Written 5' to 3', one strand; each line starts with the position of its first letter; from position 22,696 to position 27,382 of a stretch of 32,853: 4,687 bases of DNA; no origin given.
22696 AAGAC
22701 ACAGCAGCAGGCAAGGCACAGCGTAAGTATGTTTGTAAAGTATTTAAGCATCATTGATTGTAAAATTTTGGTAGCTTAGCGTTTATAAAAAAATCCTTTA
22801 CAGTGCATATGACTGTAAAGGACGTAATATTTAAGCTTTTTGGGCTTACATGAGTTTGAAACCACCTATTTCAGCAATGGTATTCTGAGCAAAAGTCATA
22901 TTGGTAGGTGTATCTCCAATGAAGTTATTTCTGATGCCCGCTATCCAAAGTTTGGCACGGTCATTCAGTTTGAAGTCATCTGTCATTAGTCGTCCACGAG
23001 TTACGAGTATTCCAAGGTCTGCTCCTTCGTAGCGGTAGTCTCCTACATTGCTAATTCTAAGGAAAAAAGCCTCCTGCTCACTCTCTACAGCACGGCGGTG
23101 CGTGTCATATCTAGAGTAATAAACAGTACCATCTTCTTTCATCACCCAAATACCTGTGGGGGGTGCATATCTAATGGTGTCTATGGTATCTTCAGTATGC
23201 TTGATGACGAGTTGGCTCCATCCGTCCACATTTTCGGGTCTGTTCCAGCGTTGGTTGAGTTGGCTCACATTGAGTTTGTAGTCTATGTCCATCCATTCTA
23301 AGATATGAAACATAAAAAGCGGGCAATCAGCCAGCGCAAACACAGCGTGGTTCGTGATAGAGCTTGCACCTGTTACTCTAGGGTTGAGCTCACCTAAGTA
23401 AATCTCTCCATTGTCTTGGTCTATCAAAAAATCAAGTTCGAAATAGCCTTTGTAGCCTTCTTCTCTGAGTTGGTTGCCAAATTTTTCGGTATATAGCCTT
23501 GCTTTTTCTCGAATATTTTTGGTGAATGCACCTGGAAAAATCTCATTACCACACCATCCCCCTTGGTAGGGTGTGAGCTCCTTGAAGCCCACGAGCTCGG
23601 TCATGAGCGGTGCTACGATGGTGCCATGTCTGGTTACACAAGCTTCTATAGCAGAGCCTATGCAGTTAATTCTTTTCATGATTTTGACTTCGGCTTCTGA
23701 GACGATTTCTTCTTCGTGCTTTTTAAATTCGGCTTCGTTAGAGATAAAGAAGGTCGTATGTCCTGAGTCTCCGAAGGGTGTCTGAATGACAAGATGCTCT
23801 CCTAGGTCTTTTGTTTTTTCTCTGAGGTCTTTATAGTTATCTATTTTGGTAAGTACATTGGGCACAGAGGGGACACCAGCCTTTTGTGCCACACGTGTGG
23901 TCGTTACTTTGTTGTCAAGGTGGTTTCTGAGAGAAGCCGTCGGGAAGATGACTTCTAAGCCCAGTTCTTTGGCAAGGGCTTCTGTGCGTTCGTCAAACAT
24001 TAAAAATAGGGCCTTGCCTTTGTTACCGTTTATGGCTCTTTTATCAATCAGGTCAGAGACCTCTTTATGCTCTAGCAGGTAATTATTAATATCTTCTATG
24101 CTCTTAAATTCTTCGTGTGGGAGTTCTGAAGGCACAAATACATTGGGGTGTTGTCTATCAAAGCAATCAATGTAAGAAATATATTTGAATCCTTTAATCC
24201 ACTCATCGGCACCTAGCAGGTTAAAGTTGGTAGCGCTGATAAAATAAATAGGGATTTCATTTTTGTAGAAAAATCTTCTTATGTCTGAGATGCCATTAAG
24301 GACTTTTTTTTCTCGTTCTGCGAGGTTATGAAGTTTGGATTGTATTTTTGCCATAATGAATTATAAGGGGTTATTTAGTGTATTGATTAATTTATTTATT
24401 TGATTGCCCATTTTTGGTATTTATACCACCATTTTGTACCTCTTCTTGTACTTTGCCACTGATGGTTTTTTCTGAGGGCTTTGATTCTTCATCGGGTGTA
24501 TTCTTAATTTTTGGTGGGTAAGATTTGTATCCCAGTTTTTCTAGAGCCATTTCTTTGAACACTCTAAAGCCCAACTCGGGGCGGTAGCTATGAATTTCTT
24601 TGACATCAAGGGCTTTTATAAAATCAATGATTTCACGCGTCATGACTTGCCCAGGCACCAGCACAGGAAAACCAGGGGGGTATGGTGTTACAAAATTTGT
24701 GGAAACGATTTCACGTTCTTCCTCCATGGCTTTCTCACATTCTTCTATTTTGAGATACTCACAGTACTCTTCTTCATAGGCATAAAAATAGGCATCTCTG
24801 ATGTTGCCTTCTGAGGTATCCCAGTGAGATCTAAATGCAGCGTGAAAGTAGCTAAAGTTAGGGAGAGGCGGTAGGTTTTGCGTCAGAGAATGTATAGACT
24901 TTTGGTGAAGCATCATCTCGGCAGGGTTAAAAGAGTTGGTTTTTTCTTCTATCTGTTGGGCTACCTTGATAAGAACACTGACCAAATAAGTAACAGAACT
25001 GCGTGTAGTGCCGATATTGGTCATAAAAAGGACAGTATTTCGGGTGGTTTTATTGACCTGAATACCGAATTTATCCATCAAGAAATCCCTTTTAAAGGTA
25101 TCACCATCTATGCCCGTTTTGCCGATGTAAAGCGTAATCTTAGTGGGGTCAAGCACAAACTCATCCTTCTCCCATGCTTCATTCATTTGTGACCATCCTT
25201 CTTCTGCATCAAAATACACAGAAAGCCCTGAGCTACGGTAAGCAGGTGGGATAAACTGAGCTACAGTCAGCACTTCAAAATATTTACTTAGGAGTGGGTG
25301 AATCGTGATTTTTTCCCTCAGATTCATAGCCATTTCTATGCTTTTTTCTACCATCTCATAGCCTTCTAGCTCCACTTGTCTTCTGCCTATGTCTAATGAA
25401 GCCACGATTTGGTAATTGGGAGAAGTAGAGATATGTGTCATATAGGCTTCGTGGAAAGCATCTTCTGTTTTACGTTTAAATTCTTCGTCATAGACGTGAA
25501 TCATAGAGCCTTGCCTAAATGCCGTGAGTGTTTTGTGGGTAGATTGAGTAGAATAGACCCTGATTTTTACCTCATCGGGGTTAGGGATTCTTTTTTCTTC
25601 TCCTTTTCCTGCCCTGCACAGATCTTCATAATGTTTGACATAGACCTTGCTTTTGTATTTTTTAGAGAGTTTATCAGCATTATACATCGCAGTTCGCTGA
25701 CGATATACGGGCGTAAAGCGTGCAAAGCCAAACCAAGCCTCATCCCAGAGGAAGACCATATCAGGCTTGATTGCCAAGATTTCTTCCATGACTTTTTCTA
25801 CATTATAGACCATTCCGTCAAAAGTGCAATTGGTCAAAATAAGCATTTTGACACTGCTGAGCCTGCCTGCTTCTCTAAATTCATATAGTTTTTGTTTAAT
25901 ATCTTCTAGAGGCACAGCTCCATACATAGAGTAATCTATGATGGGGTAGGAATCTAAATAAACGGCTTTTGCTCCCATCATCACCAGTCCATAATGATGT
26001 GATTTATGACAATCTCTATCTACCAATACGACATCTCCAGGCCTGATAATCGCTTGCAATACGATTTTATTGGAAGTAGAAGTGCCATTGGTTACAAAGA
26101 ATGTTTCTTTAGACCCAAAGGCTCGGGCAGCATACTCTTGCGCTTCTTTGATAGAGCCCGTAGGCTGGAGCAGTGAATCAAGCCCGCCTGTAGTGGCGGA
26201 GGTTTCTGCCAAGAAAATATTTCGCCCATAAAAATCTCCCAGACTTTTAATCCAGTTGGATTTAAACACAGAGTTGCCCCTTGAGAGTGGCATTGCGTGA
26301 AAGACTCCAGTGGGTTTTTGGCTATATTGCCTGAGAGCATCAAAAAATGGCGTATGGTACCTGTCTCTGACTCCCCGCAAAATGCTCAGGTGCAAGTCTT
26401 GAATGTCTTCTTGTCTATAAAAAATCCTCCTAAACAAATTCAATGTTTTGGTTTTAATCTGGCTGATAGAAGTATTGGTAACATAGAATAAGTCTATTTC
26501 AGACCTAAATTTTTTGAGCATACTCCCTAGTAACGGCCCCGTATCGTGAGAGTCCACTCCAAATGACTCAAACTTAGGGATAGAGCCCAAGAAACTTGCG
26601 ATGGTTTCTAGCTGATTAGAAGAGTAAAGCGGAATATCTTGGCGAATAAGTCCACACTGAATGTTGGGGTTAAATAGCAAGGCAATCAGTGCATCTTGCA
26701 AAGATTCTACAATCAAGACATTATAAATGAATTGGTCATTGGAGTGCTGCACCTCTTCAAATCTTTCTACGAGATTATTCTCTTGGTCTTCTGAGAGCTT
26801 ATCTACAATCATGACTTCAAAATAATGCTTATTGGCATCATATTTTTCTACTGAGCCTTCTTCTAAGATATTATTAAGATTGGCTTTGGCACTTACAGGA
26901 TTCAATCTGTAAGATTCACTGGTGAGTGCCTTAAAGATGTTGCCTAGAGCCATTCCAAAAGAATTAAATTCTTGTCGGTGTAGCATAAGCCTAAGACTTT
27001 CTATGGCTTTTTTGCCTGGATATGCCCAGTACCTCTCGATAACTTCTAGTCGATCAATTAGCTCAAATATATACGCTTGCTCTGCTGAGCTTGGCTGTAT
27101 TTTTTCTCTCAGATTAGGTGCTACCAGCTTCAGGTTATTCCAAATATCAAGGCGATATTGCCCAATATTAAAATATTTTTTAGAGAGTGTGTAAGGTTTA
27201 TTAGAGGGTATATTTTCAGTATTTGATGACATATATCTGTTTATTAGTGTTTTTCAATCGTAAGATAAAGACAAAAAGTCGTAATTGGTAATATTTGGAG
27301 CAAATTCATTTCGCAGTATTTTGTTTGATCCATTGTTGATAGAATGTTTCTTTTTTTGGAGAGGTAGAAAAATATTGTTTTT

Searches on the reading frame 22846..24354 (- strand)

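Call 69: search_protein_families(library=pfam, proteins=[window:22846-24354:-], max_evalue=0.0001)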
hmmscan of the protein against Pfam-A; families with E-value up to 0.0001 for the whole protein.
window:22846-24354:- (502 aa): 1 family
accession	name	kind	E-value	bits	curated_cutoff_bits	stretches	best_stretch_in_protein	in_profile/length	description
PF02786.22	CPSase_L_D2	-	1.5e-05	25.1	19.8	0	294-337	147-190/211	Carbamoyl-phosphate synthase L chain, ATP binding domain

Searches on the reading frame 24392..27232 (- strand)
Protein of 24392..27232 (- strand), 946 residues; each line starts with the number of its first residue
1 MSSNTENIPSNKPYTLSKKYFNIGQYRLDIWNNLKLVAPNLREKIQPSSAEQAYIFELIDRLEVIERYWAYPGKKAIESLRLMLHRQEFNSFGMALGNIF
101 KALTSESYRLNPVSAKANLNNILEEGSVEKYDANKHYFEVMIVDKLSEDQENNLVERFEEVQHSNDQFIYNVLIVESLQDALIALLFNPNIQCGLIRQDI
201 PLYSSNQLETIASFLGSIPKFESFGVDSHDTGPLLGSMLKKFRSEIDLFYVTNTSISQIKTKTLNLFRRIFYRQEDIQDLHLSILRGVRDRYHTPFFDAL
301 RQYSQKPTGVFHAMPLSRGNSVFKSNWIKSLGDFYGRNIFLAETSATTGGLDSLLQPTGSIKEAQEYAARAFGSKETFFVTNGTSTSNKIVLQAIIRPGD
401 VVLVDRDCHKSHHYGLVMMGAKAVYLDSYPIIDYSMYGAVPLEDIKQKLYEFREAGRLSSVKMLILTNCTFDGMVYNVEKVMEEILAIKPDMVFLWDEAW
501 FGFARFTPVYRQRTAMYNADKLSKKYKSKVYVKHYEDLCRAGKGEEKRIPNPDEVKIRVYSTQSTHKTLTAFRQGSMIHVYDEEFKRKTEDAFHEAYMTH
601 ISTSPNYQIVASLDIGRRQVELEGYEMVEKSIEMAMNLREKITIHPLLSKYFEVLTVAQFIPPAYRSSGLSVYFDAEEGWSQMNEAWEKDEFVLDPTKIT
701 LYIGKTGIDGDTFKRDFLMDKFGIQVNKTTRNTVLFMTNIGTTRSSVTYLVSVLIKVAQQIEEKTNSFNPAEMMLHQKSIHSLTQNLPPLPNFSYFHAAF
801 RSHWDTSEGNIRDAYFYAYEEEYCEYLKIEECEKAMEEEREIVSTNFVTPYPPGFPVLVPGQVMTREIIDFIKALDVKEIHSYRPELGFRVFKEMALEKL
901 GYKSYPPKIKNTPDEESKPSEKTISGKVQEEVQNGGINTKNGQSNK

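Call 69: search_protein_families(library=pfam, proteins=[window:24392-27232:-], max_evalue=0.0001)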
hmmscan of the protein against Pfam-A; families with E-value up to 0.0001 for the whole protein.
window:24392-27232:- (946 aa): 3 families
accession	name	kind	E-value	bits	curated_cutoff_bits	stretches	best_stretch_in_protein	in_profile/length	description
PF01276.26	OKR_DC_1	-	4.3e-84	283.1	27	2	294-519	1-225/417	Orn/Lys/Arg decarboxylase, major domain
PF01212.27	Beta_elim_lyase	-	4.1e-06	26.8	27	1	360-483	33-153/288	Beta-eliminating lyase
PF03711.20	OKR_DC_1_C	-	1.6e-05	25.7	24.2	1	836-876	68-111/132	Orn/Lys/Arg decarboxylase, C-terminal domain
